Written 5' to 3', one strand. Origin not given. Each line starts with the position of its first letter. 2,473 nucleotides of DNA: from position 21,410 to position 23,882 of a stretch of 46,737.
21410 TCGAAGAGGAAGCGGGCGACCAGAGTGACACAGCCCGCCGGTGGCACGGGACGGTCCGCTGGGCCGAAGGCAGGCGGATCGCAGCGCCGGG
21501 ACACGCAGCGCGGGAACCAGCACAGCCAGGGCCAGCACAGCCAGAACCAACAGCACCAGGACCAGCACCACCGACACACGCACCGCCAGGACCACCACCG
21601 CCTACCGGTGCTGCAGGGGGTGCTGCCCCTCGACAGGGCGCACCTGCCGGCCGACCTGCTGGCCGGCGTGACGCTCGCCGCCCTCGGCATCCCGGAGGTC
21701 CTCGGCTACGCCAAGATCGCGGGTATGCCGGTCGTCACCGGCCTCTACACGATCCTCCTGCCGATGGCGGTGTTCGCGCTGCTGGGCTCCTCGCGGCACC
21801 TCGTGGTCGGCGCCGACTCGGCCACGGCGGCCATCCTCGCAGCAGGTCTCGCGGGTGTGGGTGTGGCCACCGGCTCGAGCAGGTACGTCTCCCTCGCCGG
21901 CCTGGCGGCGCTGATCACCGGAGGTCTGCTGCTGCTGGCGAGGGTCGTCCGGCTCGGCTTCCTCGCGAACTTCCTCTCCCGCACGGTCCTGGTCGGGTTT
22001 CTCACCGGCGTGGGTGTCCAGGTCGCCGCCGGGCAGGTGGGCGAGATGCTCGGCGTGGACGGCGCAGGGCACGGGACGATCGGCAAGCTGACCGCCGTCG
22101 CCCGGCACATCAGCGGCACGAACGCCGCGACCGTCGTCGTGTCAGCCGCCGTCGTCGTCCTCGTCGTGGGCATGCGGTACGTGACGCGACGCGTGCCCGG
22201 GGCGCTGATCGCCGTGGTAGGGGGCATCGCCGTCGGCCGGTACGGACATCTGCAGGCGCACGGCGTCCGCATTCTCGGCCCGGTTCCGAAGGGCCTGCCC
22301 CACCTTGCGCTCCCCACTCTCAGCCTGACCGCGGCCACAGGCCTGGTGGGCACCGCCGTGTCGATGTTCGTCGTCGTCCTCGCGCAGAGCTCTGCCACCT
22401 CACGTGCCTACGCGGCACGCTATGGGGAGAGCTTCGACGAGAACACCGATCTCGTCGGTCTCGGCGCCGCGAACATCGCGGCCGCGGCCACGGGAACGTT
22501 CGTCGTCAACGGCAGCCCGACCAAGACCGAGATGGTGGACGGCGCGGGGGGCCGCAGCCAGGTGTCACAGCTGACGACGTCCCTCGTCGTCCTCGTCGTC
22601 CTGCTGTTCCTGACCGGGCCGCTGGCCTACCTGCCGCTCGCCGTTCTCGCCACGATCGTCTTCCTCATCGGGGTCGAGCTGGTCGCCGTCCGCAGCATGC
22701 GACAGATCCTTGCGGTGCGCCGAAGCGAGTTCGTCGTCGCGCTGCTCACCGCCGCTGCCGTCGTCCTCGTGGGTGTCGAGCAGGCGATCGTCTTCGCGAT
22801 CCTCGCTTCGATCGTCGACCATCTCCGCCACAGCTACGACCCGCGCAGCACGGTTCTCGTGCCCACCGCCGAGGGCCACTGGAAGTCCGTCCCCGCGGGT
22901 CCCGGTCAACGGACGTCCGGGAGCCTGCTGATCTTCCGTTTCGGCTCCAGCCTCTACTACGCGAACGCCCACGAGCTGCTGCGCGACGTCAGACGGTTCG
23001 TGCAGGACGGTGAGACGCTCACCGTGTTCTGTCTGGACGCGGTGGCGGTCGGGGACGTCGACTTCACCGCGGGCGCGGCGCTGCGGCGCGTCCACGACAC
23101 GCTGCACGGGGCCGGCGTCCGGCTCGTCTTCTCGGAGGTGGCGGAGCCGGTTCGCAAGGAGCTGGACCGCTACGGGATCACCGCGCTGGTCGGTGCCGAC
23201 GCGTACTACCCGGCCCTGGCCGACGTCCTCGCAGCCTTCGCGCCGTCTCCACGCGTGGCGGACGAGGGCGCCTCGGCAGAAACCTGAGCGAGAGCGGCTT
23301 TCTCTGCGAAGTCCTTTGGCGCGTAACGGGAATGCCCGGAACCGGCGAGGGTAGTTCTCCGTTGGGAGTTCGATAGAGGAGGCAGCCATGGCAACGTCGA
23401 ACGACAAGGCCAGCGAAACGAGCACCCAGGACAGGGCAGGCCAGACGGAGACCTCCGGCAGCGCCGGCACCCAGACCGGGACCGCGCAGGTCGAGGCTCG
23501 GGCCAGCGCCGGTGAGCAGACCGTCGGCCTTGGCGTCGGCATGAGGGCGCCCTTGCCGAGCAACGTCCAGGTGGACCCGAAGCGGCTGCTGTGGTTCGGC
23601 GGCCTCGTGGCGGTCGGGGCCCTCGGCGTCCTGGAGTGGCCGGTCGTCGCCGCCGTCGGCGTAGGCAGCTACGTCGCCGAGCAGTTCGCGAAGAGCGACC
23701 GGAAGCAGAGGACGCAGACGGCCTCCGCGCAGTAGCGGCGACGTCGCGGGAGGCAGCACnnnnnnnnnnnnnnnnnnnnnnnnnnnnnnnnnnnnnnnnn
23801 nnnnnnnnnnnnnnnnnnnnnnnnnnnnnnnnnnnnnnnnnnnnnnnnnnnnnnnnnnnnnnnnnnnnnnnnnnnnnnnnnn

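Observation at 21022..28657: Accessory ion-transport block with three paralog-like small membrane proteins around a SulP transporter and a giant P-type ATPase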

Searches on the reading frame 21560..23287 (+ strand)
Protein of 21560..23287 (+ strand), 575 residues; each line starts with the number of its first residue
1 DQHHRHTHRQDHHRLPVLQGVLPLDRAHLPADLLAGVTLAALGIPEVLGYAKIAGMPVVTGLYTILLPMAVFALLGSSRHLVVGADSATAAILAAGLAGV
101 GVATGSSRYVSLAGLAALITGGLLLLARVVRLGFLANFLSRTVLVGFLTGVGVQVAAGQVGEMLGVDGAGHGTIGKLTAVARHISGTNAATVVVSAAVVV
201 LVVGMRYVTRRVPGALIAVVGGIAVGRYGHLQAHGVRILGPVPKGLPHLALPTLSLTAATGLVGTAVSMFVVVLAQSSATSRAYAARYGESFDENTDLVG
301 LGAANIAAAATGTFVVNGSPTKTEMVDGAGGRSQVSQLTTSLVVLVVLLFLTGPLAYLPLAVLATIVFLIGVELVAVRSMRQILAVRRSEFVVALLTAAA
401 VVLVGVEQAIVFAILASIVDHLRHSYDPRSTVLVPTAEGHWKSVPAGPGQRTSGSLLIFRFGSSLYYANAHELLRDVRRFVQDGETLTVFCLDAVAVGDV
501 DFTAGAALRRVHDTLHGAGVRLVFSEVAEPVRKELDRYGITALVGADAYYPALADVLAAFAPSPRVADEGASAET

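Call 8: search_protein_families(library=pfam, proteins=[window:21560-23287:+], max_evalue=1)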
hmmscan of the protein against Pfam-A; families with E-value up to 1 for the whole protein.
window:21560-23287:+ (575 aa): 3 families
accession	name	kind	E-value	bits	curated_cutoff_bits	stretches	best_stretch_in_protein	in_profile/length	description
PF00916.26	Sulfate_transp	-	1.3e-72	245.1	23.2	1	31-397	3-380/380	Sulfate permease family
PF01740.26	STAS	-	9.6e-10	38.6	22.6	1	452-544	6-97/106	STAS domain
PF13466.11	STAS_2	-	0.0071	16.9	29.2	1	466-540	8-79/80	STAS domain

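Call 9: search_protein_families(library=ncbifam, proteins=[window:21560-23287:+], max_evalue=1)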
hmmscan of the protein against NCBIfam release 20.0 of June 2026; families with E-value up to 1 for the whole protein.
window:21560-23287:+ (575 aa): 3 families
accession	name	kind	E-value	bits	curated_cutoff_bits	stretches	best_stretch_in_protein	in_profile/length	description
TIGR00815.1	sulP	subfamily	2.9e-93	313.2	380.45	1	25-554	10-563/565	sulfate permease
NF008660.1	PRK11660.1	equivalog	5.2e-34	117.5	614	2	254-559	273-564/572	C4-dicarboxylic acid transporter DauA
NF050096.1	BicarbTportBicA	equivalog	2.8e-28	98.8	880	1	28-549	11-532/547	bicarbonate transporter BicA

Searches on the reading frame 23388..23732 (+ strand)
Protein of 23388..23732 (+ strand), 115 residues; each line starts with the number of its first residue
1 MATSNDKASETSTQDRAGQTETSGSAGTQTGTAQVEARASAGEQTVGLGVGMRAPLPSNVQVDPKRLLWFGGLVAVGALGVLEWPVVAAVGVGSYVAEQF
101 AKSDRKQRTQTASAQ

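Call 8: search_protein_families(library=pfam, proteins=[window:23388-23732:+], max_evalue=1)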
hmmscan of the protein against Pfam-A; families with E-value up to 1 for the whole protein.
seq(115 aa): 0 families

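Call 9: search_protein_families(library=ncbifam, proteins=[window:23388-23732:+], max_evalue=1)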
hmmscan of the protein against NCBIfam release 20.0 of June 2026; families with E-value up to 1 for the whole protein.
seq(115 aa): 0 families

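Call 16: find_homologous_proteins(query=window:23388-23732:+, max_evalue=0.01)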
Query seq(115 aa) (115 aa): 38 proteins with E <= 0.01 among 150 candidates.
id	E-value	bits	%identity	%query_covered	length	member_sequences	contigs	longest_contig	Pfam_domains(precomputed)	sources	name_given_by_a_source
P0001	1.7e-64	233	100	100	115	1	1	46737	-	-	-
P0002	4.0e-23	100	68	63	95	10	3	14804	-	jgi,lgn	jgi:hypothetical protein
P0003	5.2e-23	99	78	50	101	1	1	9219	-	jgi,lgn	-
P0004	8.9e-23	99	82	48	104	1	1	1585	-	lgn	-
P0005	1.3e-22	98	50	95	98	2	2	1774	-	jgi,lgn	jgi:hypothetical protein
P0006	1.4e-22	98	69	61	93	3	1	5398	-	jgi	-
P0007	2.5e-22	97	57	76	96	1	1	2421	-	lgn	-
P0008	1.3e-21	95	54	100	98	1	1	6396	-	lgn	-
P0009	4.1e-21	93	78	47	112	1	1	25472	-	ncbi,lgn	ncbi:MAG TPA: hypothetical protein VI248_25045 [Kineosporiaceae bacterium]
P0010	1.6e-20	91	58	88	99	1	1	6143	-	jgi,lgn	-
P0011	9.1e-20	89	56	94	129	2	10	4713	-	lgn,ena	-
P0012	8.1e-19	86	57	78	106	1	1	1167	-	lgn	-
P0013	2.0e-18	85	70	48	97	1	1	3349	-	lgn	-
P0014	2.4e-18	84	72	46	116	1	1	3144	-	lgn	-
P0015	3.3e-18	84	57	79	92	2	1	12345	-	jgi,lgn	-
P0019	1.2e-16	79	71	43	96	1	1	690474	-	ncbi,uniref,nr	ncbi:hypothetical protein [Sinomonas susongensis]|uniref:hypothetical protein n=1 Tax=Sinomonas suso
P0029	1.1e-14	73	46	88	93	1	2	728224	-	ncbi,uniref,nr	ncbi:hypothetical protein [Arthrobacter bambusae]|uniref:hypothetical protein n=1 Tax=Arthrobacter b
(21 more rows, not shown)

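Call 17: find_encoding_contigs(protein=P0019, flank=8000, max_places=2)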
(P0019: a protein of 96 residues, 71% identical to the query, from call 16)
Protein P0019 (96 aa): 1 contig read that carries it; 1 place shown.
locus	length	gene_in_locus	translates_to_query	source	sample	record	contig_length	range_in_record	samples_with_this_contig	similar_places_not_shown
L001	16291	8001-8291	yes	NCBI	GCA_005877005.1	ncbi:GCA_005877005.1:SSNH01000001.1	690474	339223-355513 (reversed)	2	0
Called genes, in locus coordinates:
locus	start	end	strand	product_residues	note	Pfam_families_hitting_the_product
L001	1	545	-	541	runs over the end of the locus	PF00370:FGGY_N, PF02782:FGGY_C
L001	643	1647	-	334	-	PF00356:LacI, PF00532:Peripla_BP_1, PF13407:Peripla_BP_4, PF13377:Peripla_BP_3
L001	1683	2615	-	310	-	PF02558:ApbA, PF08546:ApbA_C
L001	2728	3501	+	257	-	-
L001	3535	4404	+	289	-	PF13230:GATase_4, PF13522:GATase_6 (weak)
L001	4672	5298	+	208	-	PF00440:TetR_N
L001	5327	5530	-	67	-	PF00313:CSD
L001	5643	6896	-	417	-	PF00083:Sugar_tr, PF07690:MFS_1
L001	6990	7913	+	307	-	PF00126:HTH_1, PF03466:LysR_substrate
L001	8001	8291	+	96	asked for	-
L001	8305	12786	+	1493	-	PF00122:E1-E2_ATPase, PF00702:Hydrolase, PF13246:Cation_ATPase, PF00689:Cation_ATPase_C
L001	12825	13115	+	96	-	-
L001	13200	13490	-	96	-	-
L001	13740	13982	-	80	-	-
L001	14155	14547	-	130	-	PF13474:SnoaL_3, PF14534:DUF4440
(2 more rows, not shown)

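Call 18: find_encoding_contigs(protein=P0029, flank=8000, max_places=2)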
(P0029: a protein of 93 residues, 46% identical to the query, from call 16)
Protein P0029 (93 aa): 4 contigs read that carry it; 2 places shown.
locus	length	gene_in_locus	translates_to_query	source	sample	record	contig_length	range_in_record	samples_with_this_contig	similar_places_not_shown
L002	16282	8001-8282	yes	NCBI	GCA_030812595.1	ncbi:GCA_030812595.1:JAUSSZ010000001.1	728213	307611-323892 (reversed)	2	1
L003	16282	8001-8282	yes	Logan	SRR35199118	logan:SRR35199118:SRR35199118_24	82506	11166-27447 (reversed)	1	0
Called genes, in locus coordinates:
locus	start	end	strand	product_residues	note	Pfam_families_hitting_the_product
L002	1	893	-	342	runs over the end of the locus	PF13524:Glyco_trans_1_2 (weak), PF13692:Glyco_trans_1_4, PF00534:Glycos_transf_1 (weak)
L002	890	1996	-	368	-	PF01075:Glyco_transf_9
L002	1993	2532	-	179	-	PF08645:PNK3P (weak), PF00702:Hydrolase, PF13419:HAD_2, PF13242:Hydrolase_like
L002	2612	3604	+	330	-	PF01075:Glyco_transf_9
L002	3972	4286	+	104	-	-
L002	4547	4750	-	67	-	-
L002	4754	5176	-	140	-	-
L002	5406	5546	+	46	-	-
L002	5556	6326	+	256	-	PF00300:His_Phos_1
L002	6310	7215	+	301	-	PF01256:Carb_kinase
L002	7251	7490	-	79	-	-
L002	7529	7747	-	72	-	-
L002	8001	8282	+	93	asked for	-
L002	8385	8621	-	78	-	-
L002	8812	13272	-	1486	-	PF00122:E1-E2_ATPase, PF00702:Hydrolase, PF13246:Cation_ATPase, PF00689:Cation_ATPase_C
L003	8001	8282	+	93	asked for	-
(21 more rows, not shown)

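Call 19: find_encoding_contigs(protein=P0009, flank=8000, max_places=2)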
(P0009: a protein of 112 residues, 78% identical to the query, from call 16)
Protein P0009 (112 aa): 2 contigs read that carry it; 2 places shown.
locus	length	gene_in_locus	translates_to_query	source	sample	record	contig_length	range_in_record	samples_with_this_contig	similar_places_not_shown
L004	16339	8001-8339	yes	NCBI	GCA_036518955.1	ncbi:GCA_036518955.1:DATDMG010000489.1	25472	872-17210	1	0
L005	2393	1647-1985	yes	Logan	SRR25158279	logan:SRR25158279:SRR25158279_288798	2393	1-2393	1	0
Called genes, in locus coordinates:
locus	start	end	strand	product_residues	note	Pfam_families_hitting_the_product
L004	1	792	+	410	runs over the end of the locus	PF04188:Mannosyl_trans2 (weak), PF13231:PMT_2 (weak)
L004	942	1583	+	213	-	PF11937:DUF3455 (faint)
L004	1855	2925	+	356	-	PF00106:adh_short, PF08659:KR, PF13561:adh_short_C2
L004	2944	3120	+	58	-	PF02776:TPP_enzyme_N (weak)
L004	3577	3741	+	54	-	-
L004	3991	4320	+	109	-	PF11239:DUF3040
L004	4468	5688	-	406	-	PF00089:Trypsin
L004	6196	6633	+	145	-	PF18029:Glyoxalase_6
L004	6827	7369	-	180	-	PF04024:PspC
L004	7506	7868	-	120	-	-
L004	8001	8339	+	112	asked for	-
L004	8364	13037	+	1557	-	PF00122:E1-E2_ATPase, PF00702:Hydrolase, PF13246:Cation_ATPase, PF00689:Cation_ATPase_C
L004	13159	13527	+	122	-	-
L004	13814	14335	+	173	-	PF02441:Flavoprotein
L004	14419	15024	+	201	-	PF02525:Flavodoxin_2, PF03358:FMN_red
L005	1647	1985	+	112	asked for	-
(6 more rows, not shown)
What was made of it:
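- All three P2-seeded genomes (Sinomonas, Arthrobacter, Kineosporiaceae) have the gene next to a 1,486-1,557 aa ATPase in unrelated genomic surroundings (calls 17-19).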

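Call 44: predict_structure(alignment_id=A3)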
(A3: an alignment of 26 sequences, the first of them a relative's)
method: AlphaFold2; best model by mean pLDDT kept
length: 115 residues; sequences in the alignment: 26
mean_pLDDT: 67.0   pTM: 0.26
mean pLDDT of the five models: 67.0, 65.3, 64.5, 63.4, 60.4
residues with pLDDT >= 90: 9; 70-90: 45; 50-70: 34; < 50: 27
segments of 3 or more residues with pLDDT < 50: 18-21, 23-25, 33-38, 42-46
pLDDT, mean of each block of 10 residues (from residue 1): 58 50 50 49 49 57 85 88 78 82 84 84
secondary structure, 60 per line:
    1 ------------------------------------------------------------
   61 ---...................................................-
elements in order: H64-114

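Call 47: search_protein_representatives(alignment_id=A3)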
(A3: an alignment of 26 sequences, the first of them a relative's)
Query: 26 sequences, 115 profile positions. Proteins with E-value up to 0.001 (for the whole library): 1211; up to 1e-10: 362; up to 1e-30: 0. The best 150 are listed.
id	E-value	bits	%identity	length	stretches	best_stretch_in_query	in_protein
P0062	1.1e-27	112.8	-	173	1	7-115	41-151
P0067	5.4e-25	104.1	-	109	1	43-115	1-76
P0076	4.1e-24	101.3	-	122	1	14-115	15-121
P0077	5.5e-24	100.9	-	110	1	12-107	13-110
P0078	1.3e-22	96.5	-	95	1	33-115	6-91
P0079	1.8e-22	96.0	-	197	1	35-115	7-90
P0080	5.7e-22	94.4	-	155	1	31-115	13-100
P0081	1.6e-21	92.9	-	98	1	36-115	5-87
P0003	1.7e-21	92.8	-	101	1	7-96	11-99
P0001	1.8e-21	92.8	-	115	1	6-97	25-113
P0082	2.4e-21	92.4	-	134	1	31-114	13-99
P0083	1.2e-20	90.1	-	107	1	5-99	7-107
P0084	1.5e-20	89.8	-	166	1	31-115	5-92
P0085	1.9e-20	89.5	-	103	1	39-114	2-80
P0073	4.9e-20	88.2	-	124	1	33-112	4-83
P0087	7.1e-20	87.6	-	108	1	6-99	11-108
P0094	1.8e-19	86.3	-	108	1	1-98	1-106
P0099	3.9e-19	85.2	-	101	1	10-99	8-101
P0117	1.2e-17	80.5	-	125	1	12-99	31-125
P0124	2.4e-17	79.5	-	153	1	25-107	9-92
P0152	1.9e-16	76.6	-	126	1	8-99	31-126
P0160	3.3e-16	75.8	-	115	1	12-99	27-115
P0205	1.3e-14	70.6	-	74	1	39-98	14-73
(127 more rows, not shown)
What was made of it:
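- An HMM search of 1.84e9 representatives finds 1,211 hits at E<=1e-3 and 362 at E<=1e-10 (call 47).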

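Call 84: list_cluster_members(proteins=[P0080, P0124, P0099, P0117, P0152, P0160, P0205, P0083, P0087, P0094])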
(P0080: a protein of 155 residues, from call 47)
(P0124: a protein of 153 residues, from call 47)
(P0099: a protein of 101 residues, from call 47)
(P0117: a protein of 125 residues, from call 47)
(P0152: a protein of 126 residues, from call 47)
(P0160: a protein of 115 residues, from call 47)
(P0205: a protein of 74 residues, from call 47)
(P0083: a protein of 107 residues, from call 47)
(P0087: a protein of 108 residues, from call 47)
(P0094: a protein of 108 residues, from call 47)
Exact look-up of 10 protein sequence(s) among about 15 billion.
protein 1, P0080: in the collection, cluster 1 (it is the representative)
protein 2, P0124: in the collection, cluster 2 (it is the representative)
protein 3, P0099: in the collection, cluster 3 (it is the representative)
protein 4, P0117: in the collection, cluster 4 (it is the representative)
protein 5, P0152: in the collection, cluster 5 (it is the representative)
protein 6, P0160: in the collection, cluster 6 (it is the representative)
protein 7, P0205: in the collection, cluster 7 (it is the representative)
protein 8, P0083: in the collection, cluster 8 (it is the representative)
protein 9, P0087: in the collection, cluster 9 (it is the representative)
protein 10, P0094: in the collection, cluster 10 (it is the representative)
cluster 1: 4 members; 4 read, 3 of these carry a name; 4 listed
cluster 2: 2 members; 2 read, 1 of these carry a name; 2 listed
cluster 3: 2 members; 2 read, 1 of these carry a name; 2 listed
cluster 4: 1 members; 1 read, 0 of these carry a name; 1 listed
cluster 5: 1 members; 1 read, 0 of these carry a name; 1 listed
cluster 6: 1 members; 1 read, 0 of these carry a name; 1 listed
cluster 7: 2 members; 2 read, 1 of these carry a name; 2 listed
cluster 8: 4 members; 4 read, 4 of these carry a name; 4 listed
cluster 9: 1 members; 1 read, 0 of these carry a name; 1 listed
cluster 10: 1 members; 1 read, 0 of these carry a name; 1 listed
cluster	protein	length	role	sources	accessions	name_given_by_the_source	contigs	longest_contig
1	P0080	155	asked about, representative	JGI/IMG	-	hypothetical protein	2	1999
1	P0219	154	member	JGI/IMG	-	hypothetical protein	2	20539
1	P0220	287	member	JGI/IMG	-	hypothetical protein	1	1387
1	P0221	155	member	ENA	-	-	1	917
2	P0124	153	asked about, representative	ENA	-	-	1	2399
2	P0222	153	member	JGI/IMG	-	hypothetical protein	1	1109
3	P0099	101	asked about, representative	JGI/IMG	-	hypothetical protein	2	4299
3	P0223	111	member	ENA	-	-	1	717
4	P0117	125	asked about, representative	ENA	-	-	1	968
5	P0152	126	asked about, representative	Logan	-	-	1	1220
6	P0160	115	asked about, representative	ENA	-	-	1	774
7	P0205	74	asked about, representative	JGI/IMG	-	-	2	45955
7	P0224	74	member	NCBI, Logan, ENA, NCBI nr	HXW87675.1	MAG TPA: hypothetical protein VEJ42_05400 [Streptosporangiaceae bacterium] | hypothetical protein [Streptosporangiaceae bacterium]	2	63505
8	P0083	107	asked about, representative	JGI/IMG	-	hypothetical protein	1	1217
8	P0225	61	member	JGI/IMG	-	hypothetical protein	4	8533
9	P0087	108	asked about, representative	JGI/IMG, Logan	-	-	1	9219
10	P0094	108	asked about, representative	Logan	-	-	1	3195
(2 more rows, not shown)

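Call 103: search_solved_structures(query=A3, max_evalue=10)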
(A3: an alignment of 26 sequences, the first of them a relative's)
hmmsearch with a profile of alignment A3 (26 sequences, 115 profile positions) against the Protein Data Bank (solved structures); distinct sequences matched with E-value up to 10: 0.
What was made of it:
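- On Sarcolipin / phospholamban / FXYD / KdpF: No PDB sequence hit with the family profile (call 103).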

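Call 105: search_protein_families(library=pfam, alignment_id=A3, max_evalue=0.1)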
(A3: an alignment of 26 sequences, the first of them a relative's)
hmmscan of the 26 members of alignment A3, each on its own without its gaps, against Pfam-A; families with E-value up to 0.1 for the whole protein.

A. member 1, P0001 (115 aa): 0 families

B. families by the number of members that match (of 26 scanned): 0 families
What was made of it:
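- On Sarcolipin / phospholamban / FXYD / KdpF: No Pfam hit of any kind (calls 8, 105).
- Closest known: PacL1/2/3. Different: No sequence relationship was detected (no DUF1490 hit, calls 8, 105).
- Closest known: Sarcolipin/phospholamban. Different: No sequence or Pfam match (calls 8, 105).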
